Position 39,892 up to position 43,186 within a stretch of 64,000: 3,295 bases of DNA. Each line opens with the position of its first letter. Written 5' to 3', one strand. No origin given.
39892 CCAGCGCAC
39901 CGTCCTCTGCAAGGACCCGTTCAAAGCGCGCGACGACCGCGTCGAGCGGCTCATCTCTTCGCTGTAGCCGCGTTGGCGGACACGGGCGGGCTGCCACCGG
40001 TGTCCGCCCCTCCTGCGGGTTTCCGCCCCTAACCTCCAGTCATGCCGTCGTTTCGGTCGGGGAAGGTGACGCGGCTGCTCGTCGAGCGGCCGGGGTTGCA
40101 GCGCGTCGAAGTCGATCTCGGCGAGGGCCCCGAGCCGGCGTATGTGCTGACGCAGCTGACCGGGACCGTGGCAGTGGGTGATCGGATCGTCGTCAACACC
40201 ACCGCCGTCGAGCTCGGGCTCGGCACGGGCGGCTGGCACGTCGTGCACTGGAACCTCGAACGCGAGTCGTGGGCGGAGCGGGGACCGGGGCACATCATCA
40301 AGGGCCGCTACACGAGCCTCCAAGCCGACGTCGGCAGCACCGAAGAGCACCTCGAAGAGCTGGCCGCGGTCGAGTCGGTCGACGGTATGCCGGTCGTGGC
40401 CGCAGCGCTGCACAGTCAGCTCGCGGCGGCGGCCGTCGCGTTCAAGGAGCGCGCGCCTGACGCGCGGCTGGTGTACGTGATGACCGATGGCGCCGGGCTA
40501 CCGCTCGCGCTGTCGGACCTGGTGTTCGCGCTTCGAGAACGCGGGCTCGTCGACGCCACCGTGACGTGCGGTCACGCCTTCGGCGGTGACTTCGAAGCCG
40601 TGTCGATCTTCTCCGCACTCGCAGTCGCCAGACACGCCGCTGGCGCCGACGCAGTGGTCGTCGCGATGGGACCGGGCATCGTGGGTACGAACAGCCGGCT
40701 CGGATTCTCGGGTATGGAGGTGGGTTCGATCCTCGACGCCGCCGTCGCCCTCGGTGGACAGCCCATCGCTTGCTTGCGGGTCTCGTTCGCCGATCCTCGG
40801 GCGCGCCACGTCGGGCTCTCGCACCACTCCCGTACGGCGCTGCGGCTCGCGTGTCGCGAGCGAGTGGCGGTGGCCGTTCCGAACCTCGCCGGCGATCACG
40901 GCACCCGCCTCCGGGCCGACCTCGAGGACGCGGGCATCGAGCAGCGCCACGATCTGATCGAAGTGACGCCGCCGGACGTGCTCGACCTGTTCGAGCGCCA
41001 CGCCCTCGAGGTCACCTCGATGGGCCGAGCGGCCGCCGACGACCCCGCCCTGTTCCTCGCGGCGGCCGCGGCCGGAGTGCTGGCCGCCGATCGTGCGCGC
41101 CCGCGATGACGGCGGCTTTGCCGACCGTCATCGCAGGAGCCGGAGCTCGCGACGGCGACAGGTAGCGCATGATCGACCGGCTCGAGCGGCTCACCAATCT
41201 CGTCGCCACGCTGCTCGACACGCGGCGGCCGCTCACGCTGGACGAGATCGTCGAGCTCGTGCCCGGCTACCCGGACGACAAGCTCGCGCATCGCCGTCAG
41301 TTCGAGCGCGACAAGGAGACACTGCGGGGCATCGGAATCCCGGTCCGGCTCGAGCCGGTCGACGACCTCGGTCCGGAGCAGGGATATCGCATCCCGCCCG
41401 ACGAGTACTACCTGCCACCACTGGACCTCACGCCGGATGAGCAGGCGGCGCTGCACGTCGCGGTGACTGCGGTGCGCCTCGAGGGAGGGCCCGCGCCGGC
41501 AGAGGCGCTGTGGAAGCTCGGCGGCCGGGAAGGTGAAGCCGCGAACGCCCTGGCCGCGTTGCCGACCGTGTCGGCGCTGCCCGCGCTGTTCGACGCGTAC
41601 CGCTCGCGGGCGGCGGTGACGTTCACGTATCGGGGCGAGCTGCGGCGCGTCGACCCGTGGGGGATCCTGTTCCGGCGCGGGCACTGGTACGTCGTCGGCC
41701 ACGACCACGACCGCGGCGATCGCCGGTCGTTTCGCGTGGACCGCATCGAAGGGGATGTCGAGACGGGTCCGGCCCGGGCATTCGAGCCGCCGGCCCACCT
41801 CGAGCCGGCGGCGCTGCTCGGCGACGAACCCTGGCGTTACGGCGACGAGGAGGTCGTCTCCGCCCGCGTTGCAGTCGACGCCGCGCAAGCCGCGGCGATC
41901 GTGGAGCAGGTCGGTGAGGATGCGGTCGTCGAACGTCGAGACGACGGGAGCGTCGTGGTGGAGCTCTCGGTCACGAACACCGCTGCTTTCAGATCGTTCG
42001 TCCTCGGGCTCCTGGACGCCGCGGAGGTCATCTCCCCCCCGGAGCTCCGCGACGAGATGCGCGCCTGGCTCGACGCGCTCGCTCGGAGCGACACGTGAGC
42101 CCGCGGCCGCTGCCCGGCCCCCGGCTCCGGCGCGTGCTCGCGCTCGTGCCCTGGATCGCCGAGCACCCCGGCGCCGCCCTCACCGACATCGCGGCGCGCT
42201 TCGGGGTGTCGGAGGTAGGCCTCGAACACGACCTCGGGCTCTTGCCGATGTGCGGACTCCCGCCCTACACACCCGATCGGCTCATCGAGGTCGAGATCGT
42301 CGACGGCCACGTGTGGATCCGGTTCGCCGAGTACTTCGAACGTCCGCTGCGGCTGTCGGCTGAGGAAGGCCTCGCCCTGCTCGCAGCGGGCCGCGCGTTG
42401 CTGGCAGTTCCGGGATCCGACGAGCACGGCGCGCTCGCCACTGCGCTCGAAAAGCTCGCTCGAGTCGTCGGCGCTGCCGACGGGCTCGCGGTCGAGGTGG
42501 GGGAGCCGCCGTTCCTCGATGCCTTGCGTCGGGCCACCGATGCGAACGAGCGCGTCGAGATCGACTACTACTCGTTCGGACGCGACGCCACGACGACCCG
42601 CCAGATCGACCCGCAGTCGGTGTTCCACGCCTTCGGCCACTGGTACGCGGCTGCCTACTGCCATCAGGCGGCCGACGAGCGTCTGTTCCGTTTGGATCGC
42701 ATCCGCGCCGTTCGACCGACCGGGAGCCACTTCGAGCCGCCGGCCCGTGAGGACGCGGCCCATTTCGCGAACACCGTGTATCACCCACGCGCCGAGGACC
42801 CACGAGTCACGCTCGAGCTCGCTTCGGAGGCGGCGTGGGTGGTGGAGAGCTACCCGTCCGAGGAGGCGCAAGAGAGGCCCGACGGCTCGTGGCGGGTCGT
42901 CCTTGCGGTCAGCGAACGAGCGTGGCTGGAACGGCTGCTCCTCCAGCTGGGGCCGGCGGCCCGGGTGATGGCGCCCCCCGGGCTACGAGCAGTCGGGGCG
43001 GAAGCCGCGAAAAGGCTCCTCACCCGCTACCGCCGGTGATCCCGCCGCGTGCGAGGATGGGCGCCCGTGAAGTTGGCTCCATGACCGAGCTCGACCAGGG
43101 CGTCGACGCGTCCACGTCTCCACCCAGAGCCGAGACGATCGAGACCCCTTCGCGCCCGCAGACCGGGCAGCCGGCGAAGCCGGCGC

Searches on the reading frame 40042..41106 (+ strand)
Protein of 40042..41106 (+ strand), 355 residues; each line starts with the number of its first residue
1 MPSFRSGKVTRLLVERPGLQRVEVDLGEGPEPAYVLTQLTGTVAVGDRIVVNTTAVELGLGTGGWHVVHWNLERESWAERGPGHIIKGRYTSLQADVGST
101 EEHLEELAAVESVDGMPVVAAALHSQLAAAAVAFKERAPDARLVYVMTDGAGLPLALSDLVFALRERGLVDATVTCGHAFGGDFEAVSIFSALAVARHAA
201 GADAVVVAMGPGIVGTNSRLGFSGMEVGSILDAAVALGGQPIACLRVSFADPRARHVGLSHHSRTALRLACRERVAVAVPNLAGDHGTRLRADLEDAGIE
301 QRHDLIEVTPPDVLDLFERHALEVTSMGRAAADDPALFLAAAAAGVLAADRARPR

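Call 14: search_protein_families(library=pfam, proteins=[window:40042-41106:+])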
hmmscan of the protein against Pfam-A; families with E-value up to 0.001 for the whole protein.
window:40042-41106:+ (355 aa): 1 family
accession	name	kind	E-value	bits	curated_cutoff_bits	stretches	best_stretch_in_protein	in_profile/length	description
PF12982.12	DUF3866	-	8.2e-112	374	25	1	33-345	2-318/318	Protein of unknown function (DUF3866)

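Call 15: search_protein_families(library=ncbifam, proteins=[window:40042-41106:+])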
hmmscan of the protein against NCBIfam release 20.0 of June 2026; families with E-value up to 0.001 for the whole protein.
window:40042-41106:+ (355 aa): 1 family
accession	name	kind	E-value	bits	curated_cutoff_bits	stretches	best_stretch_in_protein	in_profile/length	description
NF007140.0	PRK09585.1-4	equivalog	0.00098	18.4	605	0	107-198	265-360/382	anhydro-N-acetylmuramic acid kinase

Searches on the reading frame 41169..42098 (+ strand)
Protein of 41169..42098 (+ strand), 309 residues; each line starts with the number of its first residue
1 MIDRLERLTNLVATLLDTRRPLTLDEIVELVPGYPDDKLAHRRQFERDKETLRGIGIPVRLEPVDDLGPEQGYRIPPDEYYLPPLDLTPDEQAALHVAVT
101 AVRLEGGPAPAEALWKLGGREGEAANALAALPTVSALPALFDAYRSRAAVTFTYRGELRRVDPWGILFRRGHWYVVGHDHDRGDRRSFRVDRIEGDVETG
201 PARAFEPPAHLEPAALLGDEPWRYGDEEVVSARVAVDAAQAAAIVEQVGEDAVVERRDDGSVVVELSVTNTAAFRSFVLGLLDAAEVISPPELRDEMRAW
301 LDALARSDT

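Call 14: search_protein_families(library=pfam, proteins=[window:41169-42095:+])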
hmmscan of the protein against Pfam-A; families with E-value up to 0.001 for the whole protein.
window:41169-42095:+ (309 aa): 2 families
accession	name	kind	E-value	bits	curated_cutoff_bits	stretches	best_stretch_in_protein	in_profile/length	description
PF13280.12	WYL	-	6.8e-18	64.9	21.8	1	136-194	2-66/70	WYL domain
PF25583.1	WCX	-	3.3e-15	56.6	23.9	1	229-305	2-76/76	WCX domain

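Call 15: search_protein_families(library=ncbifam, proteins=[window:41169-42095:+])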
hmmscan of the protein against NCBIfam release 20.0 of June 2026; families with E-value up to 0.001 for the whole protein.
window:41169-42095:+ (309 aa): 0 families

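Call 55: find_encoding_contigs(protein=window:41169-42098:+, flank=10000, max_places=6)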
Protein window:41169-42098:+ (309 aa): 6 contigs read that carry it; 4 places shown.
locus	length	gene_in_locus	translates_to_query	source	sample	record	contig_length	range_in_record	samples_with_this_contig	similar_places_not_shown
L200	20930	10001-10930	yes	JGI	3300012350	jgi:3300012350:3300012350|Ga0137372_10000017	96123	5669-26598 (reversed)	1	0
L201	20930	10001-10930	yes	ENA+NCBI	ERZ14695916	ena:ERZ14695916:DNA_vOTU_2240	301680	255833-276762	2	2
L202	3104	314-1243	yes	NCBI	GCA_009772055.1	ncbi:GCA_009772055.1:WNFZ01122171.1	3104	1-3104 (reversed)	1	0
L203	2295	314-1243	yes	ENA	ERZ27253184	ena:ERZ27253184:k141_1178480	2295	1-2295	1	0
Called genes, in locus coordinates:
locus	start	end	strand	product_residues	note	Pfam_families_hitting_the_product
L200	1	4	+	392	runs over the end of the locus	PF02674:Colicin_V, PF00089:Trypsin, PF13365:Trypsin_2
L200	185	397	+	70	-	-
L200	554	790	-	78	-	PF13459:Fer4_15, PF13370:Fer4_13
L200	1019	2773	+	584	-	PF17758:Prot_ATP_ID_OB_N, PF16450:Prot_ATP_ID_OB_C, PF13191:AAA_16 (weak), PF00004:AAA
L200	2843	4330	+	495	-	PF03136:Pup_ligase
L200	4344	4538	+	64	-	PF05639:Pup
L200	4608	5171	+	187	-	PF02945:Endonuclease_7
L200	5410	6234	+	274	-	PF00227:Proteasome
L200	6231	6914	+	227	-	PF00227:Proteasome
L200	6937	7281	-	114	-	PF09413:DUF2007 (weak)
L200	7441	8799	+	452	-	PF03136:Pup_ligase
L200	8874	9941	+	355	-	PF12982:DUF3866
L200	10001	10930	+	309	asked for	PF13280:WYL, PF25583:WCX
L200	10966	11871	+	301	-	PF19187:HTH_PafC, PF13280:WYL, PF25583:WCX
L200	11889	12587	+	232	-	PF10502:Peptidase_S26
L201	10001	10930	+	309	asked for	PF13280:WYL, PF25583:WCX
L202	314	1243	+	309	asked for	PF13280:WYL, PF25583:WCX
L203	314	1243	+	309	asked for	PF13280:WYL, PF25583:WCX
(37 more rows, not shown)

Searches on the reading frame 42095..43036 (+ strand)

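Call 14: search_protein_families(library=pfam, proteins=[window:42095-43036:+])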
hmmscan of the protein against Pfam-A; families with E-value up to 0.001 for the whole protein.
window:42095-43036:+ (314 aa): 3 families
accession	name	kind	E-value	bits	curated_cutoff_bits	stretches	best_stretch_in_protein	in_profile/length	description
PF19187.6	HTH_PafC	-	7.9e-34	116.4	32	1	10-122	2-114/115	PafC helix-turn-helix domain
PF13280.12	WYL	-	1.9e-20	73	21.8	1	140-207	2-69/70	WYL domain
PF25583.1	WCX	-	1.8e-13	51.1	23.9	1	235-309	2-76/76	WCX domain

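Call 15: search_protein_families(library=ncbifam, proteins=[window:42095-43036:+])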
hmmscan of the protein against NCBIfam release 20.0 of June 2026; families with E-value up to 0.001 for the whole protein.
window:42095-43036:+ (314 aa): 0 families
